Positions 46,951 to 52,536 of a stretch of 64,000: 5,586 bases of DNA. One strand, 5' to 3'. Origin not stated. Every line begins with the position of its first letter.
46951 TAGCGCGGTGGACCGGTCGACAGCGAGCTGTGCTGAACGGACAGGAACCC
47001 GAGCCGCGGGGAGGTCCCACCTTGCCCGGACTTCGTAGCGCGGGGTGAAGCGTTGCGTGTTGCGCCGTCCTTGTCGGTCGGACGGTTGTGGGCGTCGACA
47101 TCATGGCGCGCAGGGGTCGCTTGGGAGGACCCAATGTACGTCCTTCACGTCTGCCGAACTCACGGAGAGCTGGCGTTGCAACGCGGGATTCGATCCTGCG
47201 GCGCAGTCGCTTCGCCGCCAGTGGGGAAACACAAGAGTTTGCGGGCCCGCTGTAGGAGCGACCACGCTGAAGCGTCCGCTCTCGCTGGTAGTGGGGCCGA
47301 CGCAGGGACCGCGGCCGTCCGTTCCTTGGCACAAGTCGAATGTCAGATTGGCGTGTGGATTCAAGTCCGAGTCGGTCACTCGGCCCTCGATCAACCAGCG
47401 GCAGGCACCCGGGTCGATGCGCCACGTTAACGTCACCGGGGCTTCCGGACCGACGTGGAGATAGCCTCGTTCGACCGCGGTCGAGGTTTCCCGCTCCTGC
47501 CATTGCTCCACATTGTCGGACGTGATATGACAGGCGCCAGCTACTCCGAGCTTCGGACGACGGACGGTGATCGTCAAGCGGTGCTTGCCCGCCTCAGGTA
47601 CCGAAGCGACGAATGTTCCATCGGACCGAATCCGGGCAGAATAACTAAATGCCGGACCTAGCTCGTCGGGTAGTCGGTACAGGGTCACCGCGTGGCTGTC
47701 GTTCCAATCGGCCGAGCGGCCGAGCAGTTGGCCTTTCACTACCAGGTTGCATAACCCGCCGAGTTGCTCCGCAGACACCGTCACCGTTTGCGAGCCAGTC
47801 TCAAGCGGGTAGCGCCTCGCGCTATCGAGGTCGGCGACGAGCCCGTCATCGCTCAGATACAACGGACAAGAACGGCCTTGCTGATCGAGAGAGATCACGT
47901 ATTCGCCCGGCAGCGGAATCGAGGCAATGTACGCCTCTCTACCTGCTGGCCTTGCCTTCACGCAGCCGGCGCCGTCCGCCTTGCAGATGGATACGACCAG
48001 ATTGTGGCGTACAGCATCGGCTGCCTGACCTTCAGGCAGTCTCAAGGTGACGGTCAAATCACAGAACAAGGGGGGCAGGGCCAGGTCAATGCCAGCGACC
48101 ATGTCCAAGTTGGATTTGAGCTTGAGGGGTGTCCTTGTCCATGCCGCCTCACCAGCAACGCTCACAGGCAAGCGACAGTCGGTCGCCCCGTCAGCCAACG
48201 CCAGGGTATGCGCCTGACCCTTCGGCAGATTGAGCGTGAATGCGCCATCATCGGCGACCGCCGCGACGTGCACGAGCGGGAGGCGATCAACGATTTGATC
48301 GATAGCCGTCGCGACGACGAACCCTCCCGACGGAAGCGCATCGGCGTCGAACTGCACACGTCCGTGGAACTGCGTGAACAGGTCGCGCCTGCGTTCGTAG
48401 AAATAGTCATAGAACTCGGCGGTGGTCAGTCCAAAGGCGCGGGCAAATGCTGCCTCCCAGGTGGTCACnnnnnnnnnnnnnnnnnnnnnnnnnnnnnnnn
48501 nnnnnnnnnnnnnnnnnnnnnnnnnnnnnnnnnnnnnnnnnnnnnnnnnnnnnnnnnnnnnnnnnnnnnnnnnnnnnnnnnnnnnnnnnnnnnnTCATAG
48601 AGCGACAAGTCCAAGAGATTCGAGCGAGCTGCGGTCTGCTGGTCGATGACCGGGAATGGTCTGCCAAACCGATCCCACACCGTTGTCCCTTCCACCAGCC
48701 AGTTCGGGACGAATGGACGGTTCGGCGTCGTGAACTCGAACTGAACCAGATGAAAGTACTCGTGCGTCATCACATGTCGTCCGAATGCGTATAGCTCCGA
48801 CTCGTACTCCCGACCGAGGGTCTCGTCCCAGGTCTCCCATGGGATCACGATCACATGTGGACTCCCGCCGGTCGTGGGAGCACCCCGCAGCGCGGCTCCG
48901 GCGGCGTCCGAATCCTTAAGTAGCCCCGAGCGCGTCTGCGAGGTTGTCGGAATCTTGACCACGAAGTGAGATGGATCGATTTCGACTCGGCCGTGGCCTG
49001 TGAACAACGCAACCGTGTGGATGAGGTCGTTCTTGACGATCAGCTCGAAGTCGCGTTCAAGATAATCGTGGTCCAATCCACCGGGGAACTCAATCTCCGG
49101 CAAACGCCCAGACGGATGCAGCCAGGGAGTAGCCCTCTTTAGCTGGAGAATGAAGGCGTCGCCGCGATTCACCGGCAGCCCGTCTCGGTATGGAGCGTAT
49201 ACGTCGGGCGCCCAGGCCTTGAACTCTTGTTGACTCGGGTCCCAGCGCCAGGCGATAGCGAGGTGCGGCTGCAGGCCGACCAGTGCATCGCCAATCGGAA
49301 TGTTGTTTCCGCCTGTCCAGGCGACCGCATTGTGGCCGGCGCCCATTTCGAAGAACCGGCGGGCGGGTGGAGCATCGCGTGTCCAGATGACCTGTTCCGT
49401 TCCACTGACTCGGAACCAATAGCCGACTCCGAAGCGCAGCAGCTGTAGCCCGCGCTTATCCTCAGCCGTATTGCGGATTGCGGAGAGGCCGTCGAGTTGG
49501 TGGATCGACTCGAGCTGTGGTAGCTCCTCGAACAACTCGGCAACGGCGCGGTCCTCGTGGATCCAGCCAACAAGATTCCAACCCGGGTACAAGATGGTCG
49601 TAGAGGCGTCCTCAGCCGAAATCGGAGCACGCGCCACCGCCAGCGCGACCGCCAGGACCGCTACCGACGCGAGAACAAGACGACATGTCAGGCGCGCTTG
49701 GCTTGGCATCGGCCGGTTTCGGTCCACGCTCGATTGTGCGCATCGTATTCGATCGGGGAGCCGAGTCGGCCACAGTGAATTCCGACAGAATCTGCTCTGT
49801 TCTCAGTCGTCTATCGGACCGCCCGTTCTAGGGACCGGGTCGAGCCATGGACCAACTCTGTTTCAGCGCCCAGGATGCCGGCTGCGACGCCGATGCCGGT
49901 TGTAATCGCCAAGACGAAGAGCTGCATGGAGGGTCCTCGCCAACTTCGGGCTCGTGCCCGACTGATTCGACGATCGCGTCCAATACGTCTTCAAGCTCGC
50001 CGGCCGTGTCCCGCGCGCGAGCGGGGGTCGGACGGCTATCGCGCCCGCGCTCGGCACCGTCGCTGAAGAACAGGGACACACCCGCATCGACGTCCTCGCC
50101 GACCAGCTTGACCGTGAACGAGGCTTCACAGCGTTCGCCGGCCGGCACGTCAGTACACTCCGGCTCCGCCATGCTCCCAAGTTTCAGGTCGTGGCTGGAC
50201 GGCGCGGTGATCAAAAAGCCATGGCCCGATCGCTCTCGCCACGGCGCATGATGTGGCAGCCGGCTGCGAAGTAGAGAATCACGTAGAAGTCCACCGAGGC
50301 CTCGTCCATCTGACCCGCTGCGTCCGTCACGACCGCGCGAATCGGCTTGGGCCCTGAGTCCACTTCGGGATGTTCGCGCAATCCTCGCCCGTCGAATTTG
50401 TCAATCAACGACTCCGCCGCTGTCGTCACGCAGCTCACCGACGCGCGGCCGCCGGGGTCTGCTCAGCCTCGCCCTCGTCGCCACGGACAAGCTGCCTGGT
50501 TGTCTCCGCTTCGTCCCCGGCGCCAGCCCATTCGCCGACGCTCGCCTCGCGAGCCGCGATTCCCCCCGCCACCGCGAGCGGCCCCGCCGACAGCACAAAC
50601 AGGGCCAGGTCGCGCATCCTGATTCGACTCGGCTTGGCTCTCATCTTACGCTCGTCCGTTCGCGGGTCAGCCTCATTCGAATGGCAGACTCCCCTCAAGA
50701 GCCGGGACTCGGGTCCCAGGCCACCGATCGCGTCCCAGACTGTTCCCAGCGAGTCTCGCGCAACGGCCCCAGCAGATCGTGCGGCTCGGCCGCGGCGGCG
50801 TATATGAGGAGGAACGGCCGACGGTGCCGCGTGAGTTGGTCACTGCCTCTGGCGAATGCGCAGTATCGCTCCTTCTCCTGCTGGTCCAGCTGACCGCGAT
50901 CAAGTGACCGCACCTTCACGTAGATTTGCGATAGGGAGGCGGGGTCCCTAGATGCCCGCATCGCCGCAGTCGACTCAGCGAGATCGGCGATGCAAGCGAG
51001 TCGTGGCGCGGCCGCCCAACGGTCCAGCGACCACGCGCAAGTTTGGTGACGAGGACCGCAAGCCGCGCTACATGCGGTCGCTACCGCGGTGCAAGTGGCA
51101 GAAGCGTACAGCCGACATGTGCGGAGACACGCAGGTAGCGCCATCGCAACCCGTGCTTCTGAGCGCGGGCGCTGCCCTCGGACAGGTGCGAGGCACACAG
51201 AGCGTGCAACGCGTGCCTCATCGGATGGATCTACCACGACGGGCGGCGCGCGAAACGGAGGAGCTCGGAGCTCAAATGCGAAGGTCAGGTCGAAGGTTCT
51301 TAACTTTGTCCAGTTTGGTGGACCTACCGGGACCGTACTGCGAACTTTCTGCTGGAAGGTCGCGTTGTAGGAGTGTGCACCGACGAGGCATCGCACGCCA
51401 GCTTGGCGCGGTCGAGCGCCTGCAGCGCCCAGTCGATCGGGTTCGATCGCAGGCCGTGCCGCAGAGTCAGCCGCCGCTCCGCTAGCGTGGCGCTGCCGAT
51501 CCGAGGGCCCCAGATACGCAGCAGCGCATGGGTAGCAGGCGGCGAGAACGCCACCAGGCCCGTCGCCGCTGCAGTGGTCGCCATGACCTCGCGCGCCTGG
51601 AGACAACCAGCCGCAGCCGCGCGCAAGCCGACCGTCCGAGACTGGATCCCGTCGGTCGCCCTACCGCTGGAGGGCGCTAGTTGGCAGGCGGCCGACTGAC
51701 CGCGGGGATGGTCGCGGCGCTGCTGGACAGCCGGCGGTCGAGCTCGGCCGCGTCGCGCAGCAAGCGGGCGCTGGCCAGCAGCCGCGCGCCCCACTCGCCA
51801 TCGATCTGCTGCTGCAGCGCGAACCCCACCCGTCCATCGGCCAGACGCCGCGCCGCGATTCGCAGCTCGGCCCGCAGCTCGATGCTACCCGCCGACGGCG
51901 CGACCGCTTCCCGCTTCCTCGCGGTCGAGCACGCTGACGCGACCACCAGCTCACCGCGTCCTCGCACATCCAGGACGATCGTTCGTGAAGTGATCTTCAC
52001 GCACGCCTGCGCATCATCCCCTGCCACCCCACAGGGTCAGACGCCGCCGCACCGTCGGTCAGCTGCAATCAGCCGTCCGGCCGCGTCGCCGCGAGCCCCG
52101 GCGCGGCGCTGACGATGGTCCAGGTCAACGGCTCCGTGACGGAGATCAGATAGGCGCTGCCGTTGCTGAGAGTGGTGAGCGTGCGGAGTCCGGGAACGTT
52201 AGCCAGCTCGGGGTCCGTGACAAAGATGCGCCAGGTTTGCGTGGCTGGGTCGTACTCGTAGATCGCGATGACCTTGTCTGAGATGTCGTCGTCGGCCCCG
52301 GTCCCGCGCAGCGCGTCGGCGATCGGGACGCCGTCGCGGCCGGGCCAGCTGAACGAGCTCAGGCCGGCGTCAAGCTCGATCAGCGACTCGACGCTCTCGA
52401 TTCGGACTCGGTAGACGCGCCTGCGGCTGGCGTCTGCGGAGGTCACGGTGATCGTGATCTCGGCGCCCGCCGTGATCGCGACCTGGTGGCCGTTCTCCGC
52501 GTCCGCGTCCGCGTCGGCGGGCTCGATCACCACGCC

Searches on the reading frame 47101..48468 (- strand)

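Call 63: search_protein_families(library=pfam, proteins=[window:47101-48468:-], max_evalue=0.00001)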
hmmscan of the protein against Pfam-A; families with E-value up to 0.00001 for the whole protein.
window:47101-48468:- (455 aa): 1 family
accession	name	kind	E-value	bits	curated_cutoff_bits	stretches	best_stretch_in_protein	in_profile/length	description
PF13620.12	CarboxypepD_reg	-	3.9e-06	27.5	32.3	0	360-414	2-54/82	Carboxypeptidase regulatory-like domain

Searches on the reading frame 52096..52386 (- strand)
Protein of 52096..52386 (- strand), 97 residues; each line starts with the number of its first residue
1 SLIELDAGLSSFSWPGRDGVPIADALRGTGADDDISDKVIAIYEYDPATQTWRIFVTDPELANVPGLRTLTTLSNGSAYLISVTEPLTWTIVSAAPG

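Call 55: search_solved_structures(query=A4, max_evalue=10)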
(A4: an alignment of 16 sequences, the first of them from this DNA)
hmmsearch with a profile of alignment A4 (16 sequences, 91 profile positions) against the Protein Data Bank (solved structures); distinct sequences matched with E-value up to 10: 3.
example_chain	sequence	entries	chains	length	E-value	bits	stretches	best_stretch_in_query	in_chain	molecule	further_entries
3eul_A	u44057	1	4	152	0.15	15.2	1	13-48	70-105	POSSIBLE NITRATE/NITRITE RESPONSE TRANSCRIPTIONAL REGULATORY PROTEIN NARL (DNA-binding res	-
6swz_AAA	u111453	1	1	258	0.63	13.2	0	46-80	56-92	Protein PS1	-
9xzo_A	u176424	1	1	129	1.3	12.2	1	9-46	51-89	De novo protein M1X0B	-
